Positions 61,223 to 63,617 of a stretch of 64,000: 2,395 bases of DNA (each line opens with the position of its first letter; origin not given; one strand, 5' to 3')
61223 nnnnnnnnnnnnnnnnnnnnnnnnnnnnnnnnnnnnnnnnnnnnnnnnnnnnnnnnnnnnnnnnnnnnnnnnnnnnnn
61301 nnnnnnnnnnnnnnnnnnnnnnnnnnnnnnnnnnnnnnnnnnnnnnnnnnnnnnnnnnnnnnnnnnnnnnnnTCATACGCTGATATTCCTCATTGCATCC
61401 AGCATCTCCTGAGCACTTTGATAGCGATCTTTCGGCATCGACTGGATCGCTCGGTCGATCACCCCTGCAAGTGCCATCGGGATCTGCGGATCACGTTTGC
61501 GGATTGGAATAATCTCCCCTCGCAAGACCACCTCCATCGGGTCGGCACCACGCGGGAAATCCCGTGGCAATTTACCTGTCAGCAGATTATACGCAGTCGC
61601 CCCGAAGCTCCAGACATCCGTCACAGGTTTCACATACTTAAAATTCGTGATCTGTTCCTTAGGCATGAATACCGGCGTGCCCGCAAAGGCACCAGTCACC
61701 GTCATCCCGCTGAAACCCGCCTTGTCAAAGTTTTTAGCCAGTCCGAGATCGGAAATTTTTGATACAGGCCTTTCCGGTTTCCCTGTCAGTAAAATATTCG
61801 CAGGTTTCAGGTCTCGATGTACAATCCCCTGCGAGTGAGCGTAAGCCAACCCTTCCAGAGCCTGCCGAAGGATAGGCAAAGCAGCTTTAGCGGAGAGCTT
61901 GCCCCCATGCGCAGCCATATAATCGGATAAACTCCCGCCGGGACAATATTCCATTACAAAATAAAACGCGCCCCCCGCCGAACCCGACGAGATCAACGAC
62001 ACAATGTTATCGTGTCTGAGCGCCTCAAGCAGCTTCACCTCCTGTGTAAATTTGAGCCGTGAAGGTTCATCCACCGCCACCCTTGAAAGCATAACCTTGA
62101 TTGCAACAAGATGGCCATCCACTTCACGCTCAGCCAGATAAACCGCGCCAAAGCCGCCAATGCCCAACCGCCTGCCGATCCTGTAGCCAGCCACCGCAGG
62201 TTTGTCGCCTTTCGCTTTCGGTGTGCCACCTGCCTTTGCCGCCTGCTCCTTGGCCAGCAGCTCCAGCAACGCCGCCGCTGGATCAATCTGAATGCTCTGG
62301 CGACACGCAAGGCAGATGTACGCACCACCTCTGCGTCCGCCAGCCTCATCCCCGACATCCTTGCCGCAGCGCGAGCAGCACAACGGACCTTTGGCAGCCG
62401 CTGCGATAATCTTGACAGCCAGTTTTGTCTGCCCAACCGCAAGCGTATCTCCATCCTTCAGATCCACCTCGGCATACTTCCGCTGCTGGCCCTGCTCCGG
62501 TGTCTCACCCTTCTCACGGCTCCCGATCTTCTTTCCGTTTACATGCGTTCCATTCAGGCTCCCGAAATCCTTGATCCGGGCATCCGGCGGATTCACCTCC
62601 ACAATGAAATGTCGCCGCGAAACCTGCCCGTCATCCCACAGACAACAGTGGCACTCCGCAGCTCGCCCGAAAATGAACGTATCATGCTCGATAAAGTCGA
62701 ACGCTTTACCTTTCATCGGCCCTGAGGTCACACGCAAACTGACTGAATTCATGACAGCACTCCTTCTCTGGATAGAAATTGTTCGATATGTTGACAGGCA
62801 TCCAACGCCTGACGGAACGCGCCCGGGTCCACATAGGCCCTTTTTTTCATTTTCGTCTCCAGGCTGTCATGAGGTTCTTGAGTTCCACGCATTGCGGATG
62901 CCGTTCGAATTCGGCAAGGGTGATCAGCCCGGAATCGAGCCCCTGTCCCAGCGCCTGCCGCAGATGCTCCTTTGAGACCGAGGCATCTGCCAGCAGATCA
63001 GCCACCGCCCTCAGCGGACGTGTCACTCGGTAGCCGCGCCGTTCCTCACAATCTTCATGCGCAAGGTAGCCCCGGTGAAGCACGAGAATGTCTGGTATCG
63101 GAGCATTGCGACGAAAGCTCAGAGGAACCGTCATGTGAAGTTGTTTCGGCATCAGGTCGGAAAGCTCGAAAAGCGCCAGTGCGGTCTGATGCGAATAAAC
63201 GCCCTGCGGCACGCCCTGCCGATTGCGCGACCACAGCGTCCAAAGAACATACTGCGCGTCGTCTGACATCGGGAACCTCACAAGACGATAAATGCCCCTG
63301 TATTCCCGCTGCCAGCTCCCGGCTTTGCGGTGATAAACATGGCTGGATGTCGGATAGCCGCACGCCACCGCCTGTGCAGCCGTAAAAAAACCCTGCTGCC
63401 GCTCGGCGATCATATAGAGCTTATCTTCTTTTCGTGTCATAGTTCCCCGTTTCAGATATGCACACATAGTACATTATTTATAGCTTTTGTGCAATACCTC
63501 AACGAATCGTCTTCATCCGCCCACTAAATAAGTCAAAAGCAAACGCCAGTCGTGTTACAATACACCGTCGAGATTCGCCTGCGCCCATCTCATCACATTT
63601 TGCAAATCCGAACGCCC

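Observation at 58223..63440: Candidate novel system: AbiEi regulator, AbiEii stub, FHA/Zn-ribbon Ser/Thr kinase, PP2C phosphatase and ClpA/C-type AAA+ unfoldase in one translationally coupled operon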

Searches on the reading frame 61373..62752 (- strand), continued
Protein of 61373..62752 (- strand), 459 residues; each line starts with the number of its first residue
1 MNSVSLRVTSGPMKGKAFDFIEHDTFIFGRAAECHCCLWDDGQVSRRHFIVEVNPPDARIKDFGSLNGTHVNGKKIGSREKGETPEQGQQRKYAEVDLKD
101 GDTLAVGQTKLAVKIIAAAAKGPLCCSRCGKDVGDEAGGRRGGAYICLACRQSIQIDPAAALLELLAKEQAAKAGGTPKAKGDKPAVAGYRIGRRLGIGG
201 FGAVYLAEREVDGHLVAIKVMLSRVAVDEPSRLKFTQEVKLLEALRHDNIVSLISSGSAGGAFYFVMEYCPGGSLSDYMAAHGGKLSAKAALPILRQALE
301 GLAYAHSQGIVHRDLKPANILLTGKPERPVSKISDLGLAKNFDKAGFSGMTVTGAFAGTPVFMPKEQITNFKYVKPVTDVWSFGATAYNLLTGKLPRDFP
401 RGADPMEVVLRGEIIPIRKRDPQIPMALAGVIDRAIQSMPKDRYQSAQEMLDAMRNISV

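Call 95: search_protein_families(library=ncbifam, proteins=[L001:2594-3328:+, L002:6152-6892:+, L093:1946-2710:+, L093:3194-5206:+, L018:4390-5694:+], max_evalue=1)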
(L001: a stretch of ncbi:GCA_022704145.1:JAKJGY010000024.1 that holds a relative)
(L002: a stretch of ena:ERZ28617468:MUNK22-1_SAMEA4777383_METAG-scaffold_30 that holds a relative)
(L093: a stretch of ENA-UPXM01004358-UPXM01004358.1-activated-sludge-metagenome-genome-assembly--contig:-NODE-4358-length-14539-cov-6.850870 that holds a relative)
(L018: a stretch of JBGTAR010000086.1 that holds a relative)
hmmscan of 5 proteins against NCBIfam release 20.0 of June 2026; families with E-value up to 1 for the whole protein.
L001:2594-3328:+ (244 aa): 3 families
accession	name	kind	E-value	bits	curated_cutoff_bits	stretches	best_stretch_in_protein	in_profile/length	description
NF007228.0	PRK09646.1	subfamily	0.0002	21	226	1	37-115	38-115/194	ECF RNA polymerase sigma factor SigK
TIGR02937.1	sigma70-ECF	superfamily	0.0021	17.7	42.9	1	34-183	6-86/165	sigma-70 family RNA polymerase sigma factor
NF009172.0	PRK12519.1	subfamily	0.0058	16.2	222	1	7-105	11-103/194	RNA polymerase sigma factor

L002:6152-6892:+ (246 aa): 12 families
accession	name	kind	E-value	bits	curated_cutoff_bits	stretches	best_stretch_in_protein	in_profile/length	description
TIGR02937.1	sigma70-ECF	superfamily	2e-10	40.5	42.9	1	31-215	3-163/165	sigma-70 family RNA polymerase sigma factor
NF009166.1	PRK12513.1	equivalog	7e-08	32.4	206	1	28-160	21-144/193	RNA polymerase sigma factor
TIGR02985.1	Sig70_bacteroi1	subfamily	7.4e-07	29.5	126.4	1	34-161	6-121/162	RNA polymerase sigma-70 factor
NF009172.0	PRK12519.1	subfamily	1.4e-06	28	222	1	10-128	14-124/194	RNA polymerase sigma factor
NF009168.0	PRK12515.1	subfamily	7.2e-05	22.3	236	1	11-161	8-138/189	RNA polymerase sigma factor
NF010500.0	PRK13919.1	subfamily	0.0033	17.6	226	1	29-161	23-142/186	putative RNA polymerase sigma E protein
TIGR02952.1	Sig70_famx2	equivalog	0.0064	16.4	206.45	1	31-141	13-118/170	ECF subfamily RNA polymerase sigma factor, BldN family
NF007227.0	PRK09645.1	subfamily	0.015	15.2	202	1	21-107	5-89/177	sigma-70 family RNA polymerase sigma factor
TIGR02989.1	Sig-70_gvs1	subfamily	0.033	14.1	124.55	1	34-128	6-93/158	RNA polymerase sigma-70 factor, Rhodopirellula/Verrucomicrobium family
NF042419.1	Phyto_syn_CrtB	equivalog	0.033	13.7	480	1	52-164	154-261/306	15-cis-phytoene synthase CrtB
TIGR02950.1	SigM_subfam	subfamily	0.037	13.9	147.95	1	31-66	2-37/159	RNA polymerase sigma factor, SigM family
NF008888.0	PRK11922.1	equivalog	0.044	13.4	204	1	18-160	19-154/231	RNA polymerase sigma factor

L093:1946-2710:+ (254 aa): 2 families
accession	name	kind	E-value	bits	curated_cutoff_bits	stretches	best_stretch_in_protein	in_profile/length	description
TIGR02937.1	sigma70-ECF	superfamily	0.0012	18.5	42.9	1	44-225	6-162/165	sigma-70 family RNA polymerase sigma factor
NF009172.0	PRK12519.1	subfamily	0.005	16.4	222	1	13-99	7-86/194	RNA polymerase sigma factor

L093:3194-5206:+ (670 aa): 1 family
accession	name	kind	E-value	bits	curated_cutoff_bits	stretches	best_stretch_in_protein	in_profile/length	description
NF008666.0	PRK11667.1-4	equivalog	0.14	12.2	201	1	58-111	24-77/153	hypothetical protein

L018:4390-5694:+ (434 aa): 0 families

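Call 96: search_protein_families(library=pfam, proteins=[L001:2594-3328:+, L002:6152-6892:+, L093:1946-2710:+, L093:3194-5206:+, L018:4390-5694:+], max_evalue=1)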
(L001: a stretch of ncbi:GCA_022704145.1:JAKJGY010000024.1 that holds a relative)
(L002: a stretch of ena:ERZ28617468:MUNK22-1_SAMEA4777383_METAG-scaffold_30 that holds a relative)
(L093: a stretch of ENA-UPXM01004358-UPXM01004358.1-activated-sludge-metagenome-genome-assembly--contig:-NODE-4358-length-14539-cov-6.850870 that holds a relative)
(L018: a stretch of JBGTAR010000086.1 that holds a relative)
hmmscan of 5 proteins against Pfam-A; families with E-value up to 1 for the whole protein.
L001:2594-3328:+ (244 aa): 2 families
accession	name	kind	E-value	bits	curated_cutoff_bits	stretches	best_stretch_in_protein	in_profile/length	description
PF04542.20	Sigma70_r2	-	0.0022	18.2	24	1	36-100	3-66/71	Sigma-70 region 2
PF13223.11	DUF4031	-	0.12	13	25.6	1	160-193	43-70/76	Protein of unknown function (DUF4031)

L002:6152-6892:+ (246 aa): 3 families
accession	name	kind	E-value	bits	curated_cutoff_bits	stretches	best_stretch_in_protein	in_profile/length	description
PF04542.20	Sigma70_r2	-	3.4e-05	24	24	1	34-103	1-69/71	Sigma-70 region 2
PF20577.3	Phage_ORF5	-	0.015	15.3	27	1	201-230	16-45/75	Phage ORF5 protein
PF07631.16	PSD4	-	0.099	13.6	23.3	0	53-104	48-99/128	Protein of unknown function (DUF1592)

L093:1946-2710:+ (254 aa): 1 family
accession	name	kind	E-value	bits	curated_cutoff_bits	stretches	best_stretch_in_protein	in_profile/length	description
PF04542.20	Sigma70_r2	-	0.021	15.1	24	1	46-111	3-67/71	Sigma-70 region 2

L093:3194-5206:+ (670 aa): 0 families

L018:4390-5694:+ (434 aa): 1 family
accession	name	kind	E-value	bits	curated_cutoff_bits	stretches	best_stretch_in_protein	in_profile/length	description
PF24722.1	DUF7674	-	0.15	12.5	27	1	18-87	4-70/111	Domain of unknown function (DUF7674)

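Call 98: predict_structure(alignment_id=A1)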
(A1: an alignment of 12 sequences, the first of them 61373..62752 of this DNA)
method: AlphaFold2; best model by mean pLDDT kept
length: 459 residues; sequences in the alignment: 12
mean_pLDDT: 76.1   pTM: 0.62
mean pLDDT of the five models: 76.1, 75.5, 74.5, 73.9, 73.9
residues with pLDDT >= 90: 102; 70-90: 214; 50-70: 108; < 50: 35
segments of 3 or more residues with pLDDT < 50: 175-183, 338-359, 371-373
pLDDT, mean of each block of 10 residues (from residue 1): 84 86 72 77 80 73 83 88 71 79 90 81 65 65 59 60 72 50 60 71 80 87 61 70 84 82 83 87 90 95 89 80 83 68 32 35 64 71 93 83 60 87 94 91 94 88
secondary structure, 60 per line:
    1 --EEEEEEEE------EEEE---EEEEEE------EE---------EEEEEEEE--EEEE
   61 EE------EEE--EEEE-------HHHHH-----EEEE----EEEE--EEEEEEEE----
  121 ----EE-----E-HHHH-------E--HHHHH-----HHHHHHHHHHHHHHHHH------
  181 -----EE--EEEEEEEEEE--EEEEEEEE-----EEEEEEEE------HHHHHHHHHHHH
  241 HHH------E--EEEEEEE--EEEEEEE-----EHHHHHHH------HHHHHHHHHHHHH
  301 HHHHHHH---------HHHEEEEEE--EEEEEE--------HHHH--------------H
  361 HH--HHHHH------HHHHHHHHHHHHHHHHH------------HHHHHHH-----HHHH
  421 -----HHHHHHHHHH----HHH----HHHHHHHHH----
elements in order: E3-10 E17-20 E24-29 E47-54 E57-62 E69-71 E74-77 H85-89 E95-98 E103-106 E109-116 H134-137 H148-152 H158-174 E190-199 E202-209 E215-222 H229-243 E253-259 E262-268 H275-281 H288-307 E320-325 E328-333 H342-345 H365-369 H376-392 H405-411 H417-420 H426-435 H447-455

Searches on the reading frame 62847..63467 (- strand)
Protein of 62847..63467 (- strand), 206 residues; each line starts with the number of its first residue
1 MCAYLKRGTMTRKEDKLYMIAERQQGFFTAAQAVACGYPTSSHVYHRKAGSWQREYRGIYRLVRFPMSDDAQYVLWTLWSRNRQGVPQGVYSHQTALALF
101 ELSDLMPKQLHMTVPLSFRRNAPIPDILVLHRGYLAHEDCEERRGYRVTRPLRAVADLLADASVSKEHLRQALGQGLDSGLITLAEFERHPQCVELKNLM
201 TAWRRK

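Call 3: search_protein_families(library=pfam, proteins=[window:62847-63467:-], max_evalue=0.01)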
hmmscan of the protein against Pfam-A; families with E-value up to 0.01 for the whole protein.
window:62847-63467:- (206 aa): 1 family
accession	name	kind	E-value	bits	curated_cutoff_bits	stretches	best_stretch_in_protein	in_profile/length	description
PF13338.12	AbiEi_4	-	7.8e-10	39.1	25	1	16-63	2-49/49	Transcriptional regulator, AbiEi antitoxin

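Call 4: search_protein_families(library=padloc, proteins=[window:62847-63467:-], max_evalue=0.01)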
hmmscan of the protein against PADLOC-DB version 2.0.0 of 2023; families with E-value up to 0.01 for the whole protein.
window:62847-63467:- (206 aa): 15 families
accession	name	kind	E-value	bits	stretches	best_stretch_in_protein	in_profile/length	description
PDLC02228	AbiEi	-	1.2e-64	215.6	1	9-196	22-191/216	AbiEi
PDLC02249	AbiEi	-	1.6e-41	140.2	1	11-189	2-171/184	AbiEi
PDLC02260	AbiEi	-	1.6e-35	119.8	1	14-146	4-128/131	AbiEi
PDLC02231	AbiEi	-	4.6e-22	77.1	1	15-190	8-185/280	AbiEi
PDLC02225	AbiEi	-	4.6e-16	57.1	1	10-130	4-110/198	AbiEi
PDLC02259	AbiEi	-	1.2e-09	35.9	1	27-177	1-157/191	AbiEi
PDLC02256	AbiEi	-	5.6e-09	34.2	1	13-189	3-167/174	AbiEi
PDLC02254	AbiEi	-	1e-08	33.1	1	24-117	14-104/197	AbiEi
PDLC02265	AbiEi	-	3.6e-08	31.4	1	14-120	4-103/198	AbiEi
PDLC02275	AbiEi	-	7.3e-08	30.7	1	22-118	7-96/184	AbiEi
PDLC02283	AbiEi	-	3.9e-07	28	1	12-119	5-105/201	AbiEi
PDLC02239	AbiEi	-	2e-06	25.6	1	27-120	11-98/195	AbiEi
PDLC02244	AbiEi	-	3e-06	24.8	1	20-160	13-158/292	AbiEi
PDLC02253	AbiEi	-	0.00012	20.2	1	11-123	2-104/112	AbiEi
PDLC02262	AbiEi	-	0.00092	16.8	1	87-116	76-105/206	AbiEi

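Call 5: search_protein_families(library=ncbifam, proteins=[window:62847-63467:-], max_evalue=0.01)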
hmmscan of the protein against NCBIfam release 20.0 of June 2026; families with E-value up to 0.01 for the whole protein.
window:62847-63467:- (206 aa): 0 families

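Call 59: search_dna_similar(query=window:62847-63440:-, collection=plasmids, mode=protein, max_evalue=1e-15, max_rows=12)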
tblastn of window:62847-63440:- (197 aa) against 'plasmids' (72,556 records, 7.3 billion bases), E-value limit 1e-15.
Records with a match: 10; places in all: 10; records where one place covers at least 80% of the query: 8.
Best place of each record, by identity: <60% 10.
By first word of the organism name: Thermus 6; Neochlamydia 1; Simkania 1; Deinococcus 1; Mycobacterium 1.
By predicted mobility (MOB-suite, as given by PLSDB): non-mobilizable 9; conjugative 1.
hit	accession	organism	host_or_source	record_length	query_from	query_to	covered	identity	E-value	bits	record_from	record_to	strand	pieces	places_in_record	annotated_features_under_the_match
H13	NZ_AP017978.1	Neochlamydia sp. S13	-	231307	1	185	94%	50.5%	3e-42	197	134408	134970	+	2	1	hypothetical protein | type IV toxin-antitoxin system AbiEi family antitoxin ...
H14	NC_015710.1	Simkania negevensis Z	-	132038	5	175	87%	50.9%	1e-48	176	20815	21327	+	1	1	type IV toxin-antitoxin system AbiEi family antitoxin ...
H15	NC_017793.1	Deinococcus gobiensis I-0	-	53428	1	173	88%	43.9%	2e-38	146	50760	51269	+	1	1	type IV toxin-antitoxin system AbiEi family antitoxin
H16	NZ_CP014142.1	Thermus parvatiensis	-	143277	4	179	89%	43.2%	2e-29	120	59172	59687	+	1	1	type IV toxin-antitoxin system AbiEi family antitoxin ...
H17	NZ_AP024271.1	Thermus thermophilus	-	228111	4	179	89%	43.2%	2e-29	120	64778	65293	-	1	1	type IV toxin-antitoxin system AbiEi family antitoxin ...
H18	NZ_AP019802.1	Thermus thermophilus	-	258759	4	179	89%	43.2%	2e-29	120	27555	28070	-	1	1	type IV toxin-antitoxin system AbiEi family antitoxin ...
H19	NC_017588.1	Thermus thermophilus JL-18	-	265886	4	179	89%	42.6%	2e-28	118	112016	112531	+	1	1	type IV toxin-antitoxin system AbiEi family antitoxin ...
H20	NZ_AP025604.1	Thermus thermophilus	-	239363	36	179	73%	44.4%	3e-24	106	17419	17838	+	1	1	hypothetical protein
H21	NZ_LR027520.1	Thermus thermophilus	-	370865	36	179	73%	44.4%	3e-24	106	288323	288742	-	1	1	hypothetical protein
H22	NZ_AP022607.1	Mycobacterium branderi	-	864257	6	177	87%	35.1%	9e-16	82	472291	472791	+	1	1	type IV toxin-antitoxin system AbiEi family antitoxin ...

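Call 60: get_annotated_region(hit=H14, flank=1800)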
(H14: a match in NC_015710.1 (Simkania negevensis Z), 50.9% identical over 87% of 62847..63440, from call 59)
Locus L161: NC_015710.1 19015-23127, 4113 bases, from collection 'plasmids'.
description: Simkania negevensis Z plasmid pSn, complete sequence
organism: Simkania negevensis Z (NCBI taxid 331113)
taxonomy: Bacteria; Chlamydiota; Chlamydiia; Parachlamydiales; Simkaniaceae; Simkania; Simkania negevensis; Simkania negevensis Z
host: -; source: -; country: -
typing (MOB-suite, as given by PLSDB): conjugative; relaxase MOBQ; mating-pair formation MPF_F
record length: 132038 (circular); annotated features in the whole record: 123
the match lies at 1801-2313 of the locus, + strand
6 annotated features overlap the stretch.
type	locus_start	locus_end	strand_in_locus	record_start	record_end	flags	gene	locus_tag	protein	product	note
CDS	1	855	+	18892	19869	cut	-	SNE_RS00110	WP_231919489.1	site-specific integrase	GO:0015074 - DNA integration [Evidence IEA]; GO:0006310 - DNA recombination [Evidence IEA]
CDS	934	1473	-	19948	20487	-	-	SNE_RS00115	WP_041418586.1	plasmid pRiA4b ORF-3 family protein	-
CDS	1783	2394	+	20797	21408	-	-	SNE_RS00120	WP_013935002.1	type IV toxin-antitoxin system AbiEi family antitoxin domain-containing protein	-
CDS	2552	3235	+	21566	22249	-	-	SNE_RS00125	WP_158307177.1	nucleotidyl transferase AbiEii/AbiGii toxin family protein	-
CDS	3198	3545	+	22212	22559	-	-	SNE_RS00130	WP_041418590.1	hypothetical protein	-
CDS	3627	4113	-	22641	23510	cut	-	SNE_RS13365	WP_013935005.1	transposase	-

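Call 61: get_annotated_region(hit=H15, flank=1800)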
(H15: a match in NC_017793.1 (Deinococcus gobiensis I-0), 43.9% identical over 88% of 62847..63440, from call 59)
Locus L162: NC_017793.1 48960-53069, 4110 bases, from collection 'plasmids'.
description: Deinococcus gobiensis I-0 plasmid P6, complete sequence
organism: Deinococcus gobiensis I-0 (NCBI taxid 745776)
taxonomy: Bacteria; Deinococcota; Deinococci; Deinococcales; Deinococcaceae; Deinococcus; Deinococcus gobiensis; Deinococcus gobiensis I-0
host: -; source: -; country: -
typing (MOB-suite, as given by PLSDB): non-mobilizable; replicon rep_cluster_281
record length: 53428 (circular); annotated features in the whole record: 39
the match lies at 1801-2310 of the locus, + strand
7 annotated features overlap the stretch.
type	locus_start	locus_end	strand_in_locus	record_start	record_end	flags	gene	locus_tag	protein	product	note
CDS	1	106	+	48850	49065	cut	-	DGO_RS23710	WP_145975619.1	ParA family protein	-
CDS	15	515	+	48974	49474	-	-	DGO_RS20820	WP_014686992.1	ParA family protein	-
CDS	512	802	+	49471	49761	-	-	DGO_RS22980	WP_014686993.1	hypothetical protein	-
CDS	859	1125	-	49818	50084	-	-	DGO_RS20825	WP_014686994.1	hypothetical protein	-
CDS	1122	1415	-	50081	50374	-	-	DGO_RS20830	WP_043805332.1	hypothetical protein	-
CDS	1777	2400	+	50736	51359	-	-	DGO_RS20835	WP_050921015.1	type IV toxin-antitoxin system AbiEi family antitoxin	-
CDS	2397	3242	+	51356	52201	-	-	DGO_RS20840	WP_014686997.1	nucleotidyl transferase AbiEii/AbiGii toxin family protein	-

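Call 62: get_annotated_region(hit=H16, flank=1800)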
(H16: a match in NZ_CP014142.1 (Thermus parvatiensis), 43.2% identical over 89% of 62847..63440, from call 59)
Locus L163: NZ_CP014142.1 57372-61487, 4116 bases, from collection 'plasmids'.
description: Thermus parvatiensis strain RL plasmid pTP143, complete sequence
organism: Thermus parvatiensis (NCBI taxid 456163)
taxonomy: Bacteria; Deinococcota; Deinococci; Thermales; Thermaceae; Thermus; Thermus parvatiensis
host: -; source: -; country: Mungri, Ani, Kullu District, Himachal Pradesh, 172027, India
typing (MOB-suite, as given by PLSDB): non-mobilizable; replicon rep_cluster_1121
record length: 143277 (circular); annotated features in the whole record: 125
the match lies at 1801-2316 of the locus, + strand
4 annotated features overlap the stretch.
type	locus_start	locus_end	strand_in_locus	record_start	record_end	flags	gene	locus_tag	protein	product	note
CDS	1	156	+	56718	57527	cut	-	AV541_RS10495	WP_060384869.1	hypothetical protein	-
CDS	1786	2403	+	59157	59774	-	-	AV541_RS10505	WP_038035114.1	type IV toxin-antitoxin system AbiEi family antitoxin domain-containing protein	-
CDS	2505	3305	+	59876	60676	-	-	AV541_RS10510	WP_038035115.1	nucleotidyl transferase AbiEii/AbiGii toxin family protein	-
CDS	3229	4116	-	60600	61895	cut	-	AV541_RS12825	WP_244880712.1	3'-5' exonuclease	-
